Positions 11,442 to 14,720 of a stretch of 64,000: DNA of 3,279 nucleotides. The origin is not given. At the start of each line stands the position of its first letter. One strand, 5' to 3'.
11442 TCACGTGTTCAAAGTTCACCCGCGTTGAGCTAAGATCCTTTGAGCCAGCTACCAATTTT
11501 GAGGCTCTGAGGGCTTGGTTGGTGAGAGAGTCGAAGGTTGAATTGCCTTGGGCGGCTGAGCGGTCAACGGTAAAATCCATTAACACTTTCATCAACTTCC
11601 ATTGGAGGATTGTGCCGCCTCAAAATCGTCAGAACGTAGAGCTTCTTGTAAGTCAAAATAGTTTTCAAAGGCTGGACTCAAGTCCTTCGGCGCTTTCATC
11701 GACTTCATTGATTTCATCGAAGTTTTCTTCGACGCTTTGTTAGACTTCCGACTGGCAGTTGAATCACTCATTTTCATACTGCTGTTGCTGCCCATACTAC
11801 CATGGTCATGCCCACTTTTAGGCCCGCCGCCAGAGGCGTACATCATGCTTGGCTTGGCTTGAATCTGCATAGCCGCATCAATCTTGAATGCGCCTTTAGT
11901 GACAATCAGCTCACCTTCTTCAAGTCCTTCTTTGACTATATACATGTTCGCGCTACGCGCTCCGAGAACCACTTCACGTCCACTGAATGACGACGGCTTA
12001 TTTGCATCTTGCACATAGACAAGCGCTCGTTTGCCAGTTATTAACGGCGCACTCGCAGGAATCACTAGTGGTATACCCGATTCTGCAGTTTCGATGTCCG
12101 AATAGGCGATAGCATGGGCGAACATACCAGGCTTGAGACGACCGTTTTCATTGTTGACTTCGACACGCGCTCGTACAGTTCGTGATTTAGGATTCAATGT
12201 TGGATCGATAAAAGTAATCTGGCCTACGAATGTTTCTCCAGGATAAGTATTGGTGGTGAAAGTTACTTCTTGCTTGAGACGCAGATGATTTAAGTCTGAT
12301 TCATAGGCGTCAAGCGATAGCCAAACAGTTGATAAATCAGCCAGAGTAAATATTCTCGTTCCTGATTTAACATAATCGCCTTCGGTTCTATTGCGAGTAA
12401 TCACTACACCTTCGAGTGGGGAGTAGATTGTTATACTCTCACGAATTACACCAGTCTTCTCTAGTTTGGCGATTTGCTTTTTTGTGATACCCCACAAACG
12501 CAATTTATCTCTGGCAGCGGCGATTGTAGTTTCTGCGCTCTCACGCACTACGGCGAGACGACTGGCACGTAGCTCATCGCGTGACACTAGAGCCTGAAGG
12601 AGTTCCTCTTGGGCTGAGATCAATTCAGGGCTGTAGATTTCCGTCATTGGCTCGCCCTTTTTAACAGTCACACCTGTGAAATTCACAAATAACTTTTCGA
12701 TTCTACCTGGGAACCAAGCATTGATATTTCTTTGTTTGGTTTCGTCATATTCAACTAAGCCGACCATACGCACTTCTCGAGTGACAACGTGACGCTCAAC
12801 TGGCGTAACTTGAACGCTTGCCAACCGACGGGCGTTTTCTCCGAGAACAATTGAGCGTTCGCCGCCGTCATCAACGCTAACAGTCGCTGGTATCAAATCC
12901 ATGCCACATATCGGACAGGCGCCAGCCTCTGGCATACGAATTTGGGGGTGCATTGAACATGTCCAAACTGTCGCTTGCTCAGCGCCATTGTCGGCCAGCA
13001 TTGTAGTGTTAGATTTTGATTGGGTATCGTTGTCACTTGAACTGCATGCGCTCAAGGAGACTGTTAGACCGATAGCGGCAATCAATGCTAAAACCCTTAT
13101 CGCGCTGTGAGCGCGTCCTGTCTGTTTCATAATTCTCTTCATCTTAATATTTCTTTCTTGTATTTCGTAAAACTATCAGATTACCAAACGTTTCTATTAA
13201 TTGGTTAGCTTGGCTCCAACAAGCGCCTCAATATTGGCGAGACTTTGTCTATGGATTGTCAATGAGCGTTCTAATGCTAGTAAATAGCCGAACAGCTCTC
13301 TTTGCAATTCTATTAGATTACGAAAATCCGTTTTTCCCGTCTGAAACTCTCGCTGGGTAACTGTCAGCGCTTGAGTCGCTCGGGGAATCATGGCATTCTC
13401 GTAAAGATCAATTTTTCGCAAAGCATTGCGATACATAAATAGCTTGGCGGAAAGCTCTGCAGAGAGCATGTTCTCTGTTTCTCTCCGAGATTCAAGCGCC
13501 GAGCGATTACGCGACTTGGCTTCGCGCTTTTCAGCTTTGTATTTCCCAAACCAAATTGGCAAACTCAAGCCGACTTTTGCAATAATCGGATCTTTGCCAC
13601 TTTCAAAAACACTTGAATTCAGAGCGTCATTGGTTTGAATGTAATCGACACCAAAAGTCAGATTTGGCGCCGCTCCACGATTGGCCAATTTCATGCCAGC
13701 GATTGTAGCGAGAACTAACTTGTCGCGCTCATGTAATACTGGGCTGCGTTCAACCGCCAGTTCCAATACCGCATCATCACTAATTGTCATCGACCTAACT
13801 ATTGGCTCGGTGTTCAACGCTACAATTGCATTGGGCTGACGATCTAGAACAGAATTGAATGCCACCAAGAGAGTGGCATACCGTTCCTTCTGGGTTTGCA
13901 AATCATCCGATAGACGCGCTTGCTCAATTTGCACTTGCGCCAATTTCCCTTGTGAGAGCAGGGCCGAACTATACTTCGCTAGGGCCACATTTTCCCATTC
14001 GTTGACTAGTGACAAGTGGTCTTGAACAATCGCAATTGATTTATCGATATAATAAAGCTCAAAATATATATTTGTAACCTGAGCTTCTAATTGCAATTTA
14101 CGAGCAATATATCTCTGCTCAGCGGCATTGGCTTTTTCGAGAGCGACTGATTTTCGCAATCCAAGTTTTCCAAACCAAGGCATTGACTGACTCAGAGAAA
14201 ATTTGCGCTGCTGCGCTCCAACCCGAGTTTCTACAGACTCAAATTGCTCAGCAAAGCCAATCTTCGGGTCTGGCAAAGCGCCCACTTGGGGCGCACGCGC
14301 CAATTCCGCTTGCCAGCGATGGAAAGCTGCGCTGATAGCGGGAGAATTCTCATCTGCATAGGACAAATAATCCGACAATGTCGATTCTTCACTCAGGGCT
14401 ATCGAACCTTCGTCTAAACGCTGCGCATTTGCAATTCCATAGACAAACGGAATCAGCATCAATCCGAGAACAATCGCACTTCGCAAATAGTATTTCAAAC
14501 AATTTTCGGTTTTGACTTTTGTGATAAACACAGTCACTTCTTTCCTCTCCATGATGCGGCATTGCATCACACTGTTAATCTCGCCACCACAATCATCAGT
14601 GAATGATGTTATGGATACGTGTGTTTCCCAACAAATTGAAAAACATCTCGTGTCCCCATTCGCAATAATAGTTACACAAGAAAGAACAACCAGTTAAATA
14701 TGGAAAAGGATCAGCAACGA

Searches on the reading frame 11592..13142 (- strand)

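Call 59: search_protein_families(library=pfam, proteins=[window:11592-13142:-], max_evalue=0.00001)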
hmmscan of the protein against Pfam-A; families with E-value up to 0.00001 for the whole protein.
window:11592-13142:- (516 aa): 3 families
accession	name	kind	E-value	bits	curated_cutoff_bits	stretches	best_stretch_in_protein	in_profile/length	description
PF16576.10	HlyD_D23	-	1e-75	254.1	30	1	121-342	3-214/214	Barrel-sandwich domain of CusB or HlyD membrane-fusion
PF13437.12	HlyD_3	-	2.1e-17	64.2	22.2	1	238-339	1-106/106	HlyD family secretion protein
PF19335.5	HMBD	-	1.3e-11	44.6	23.6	1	59-86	1-28/28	Heavy metal binding domain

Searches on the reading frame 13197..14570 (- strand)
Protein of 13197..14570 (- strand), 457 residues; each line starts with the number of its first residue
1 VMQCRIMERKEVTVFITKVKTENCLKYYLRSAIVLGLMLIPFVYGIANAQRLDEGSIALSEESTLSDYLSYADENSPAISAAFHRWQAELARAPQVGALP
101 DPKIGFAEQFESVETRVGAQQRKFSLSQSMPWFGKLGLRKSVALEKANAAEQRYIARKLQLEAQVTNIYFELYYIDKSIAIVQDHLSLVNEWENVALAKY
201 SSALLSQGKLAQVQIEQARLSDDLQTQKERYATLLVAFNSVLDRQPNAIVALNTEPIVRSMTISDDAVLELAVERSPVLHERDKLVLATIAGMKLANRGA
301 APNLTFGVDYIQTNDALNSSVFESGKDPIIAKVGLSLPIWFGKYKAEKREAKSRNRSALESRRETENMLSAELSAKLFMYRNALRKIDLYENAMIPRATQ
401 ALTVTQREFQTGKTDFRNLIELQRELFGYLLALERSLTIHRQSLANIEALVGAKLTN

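Call 59: search_protein_families(library=pfam, proteins=[window:13197-14570:-], max_evalue=0.00001)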
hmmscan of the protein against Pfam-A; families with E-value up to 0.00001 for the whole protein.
window:13197-14570:- (457 aa): 1 family
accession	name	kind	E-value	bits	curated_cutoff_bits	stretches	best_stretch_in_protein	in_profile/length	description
PF02321.23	OEP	-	7.5e-38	130.7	22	2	267-452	3-187/187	Outer membrane efflux protein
